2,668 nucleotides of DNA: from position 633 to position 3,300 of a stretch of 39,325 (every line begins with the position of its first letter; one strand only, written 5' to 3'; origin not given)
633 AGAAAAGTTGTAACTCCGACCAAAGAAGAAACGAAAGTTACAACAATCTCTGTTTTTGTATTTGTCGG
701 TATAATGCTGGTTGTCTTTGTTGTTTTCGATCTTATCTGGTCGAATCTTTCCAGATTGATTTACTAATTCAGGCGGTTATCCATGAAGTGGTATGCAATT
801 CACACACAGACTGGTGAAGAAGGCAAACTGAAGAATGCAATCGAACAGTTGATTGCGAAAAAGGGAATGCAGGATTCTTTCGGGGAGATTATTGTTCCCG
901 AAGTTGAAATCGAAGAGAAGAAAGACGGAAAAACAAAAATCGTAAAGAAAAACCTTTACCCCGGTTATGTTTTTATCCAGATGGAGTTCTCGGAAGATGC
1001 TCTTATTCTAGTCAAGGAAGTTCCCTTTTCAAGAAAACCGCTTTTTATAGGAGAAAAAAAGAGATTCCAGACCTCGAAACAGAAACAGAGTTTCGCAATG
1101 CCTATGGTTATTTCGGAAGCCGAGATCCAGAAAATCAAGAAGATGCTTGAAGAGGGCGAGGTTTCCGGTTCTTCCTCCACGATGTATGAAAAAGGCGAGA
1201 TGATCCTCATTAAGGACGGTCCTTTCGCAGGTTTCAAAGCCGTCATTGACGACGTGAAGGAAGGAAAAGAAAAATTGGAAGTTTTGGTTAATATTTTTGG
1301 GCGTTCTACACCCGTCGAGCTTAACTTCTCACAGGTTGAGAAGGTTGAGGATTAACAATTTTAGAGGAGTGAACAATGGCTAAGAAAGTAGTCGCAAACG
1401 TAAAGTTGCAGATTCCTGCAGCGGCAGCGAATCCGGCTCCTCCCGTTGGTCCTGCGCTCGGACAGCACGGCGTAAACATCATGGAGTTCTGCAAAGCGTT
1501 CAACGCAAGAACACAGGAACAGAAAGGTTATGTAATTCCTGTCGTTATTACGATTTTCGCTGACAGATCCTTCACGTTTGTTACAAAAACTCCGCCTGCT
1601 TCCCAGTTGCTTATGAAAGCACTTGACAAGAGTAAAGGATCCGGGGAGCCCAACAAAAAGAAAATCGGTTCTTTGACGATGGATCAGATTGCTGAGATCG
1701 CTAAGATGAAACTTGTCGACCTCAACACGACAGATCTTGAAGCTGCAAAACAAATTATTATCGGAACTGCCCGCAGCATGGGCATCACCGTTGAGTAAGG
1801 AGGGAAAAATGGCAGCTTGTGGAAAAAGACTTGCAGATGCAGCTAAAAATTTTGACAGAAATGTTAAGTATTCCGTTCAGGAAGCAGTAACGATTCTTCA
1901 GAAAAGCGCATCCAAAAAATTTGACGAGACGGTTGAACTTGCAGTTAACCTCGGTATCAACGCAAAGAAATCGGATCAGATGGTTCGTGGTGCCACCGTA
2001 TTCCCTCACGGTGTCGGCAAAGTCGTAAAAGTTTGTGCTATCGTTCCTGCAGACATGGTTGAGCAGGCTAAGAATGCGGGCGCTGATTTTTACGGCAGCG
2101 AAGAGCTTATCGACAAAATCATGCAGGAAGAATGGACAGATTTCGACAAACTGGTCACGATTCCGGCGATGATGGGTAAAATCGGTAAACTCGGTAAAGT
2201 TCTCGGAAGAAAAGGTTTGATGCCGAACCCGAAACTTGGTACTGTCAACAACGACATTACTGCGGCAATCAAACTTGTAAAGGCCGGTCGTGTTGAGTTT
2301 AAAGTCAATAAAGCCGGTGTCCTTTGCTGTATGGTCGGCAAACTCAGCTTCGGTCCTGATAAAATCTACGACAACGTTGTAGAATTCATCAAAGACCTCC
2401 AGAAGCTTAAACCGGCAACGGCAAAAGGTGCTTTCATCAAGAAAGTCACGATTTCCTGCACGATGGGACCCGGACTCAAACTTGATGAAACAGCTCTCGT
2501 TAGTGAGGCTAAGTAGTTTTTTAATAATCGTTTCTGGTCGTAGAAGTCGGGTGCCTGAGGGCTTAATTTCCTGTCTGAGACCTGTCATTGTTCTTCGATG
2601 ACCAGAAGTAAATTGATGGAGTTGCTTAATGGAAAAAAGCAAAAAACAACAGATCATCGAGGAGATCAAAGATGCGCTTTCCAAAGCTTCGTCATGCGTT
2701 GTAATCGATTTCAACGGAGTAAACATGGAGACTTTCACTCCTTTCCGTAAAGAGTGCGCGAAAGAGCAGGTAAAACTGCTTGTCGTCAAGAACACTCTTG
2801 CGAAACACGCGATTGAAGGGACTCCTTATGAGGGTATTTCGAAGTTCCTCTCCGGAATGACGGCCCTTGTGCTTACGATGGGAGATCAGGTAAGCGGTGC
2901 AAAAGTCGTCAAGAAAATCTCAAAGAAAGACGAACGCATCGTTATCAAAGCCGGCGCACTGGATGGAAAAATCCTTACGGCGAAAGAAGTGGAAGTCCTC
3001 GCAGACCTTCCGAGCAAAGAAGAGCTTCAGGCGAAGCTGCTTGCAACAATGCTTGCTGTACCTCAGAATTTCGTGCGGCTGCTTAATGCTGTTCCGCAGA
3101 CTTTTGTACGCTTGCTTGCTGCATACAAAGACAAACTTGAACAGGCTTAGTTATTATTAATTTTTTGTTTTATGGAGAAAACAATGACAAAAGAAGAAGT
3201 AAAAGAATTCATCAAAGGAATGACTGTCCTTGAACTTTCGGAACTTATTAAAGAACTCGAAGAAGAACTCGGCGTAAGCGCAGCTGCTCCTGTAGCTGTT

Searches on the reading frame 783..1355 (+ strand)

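Call 59: search_protein_families(library=pfam, proteins=[window:783-1355:+], max_evalue=0.001)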
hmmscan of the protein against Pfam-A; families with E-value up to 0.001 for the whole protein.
window:783-1355:+ (190 aa): 2 families
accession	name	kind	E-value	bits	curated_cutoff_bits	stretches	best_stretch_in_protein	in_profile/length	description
PF02357.24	NusG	-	2.2e-16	60.6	22.2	1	1-90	1-76/93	Transcription termination factor nusG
PF00467.35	KOW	-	5.9e-05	23.2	22.3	1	137-165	1-27/32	KOW motif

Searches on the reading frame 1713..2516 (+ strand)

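Call 59: search_protein_families(library=pfam, proteins=[window:1713-2516:+], max_evalue=0.001)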
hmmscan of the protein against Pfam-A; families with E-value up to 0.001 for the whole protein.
window:1713-2516:+ (267 aa): 1 family
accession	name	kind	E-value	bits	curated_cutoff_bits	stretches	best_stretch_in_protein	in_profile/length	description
PF00687.26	Ribosomal_L1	-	1.9e-58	197.8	32.2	1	62-253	1-198/198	Ribosomal protein L1p/L10e family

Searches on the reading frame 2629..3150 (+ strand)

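Call 59: search_protein_families(library=pfam, proteins=[window:2629-3150:+], max_evalue=0.001)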
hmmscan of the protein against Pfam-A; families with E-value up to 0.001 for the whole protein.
window:2629-3150:+ (173 aa): 1 family
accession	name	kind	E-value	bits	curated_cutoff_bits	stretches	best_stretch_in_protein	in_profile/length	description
PF00466.25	Ribosomal_L10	-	8.7e-25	87.1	22.8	1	1-98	1-99/100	Ribosomal protein L10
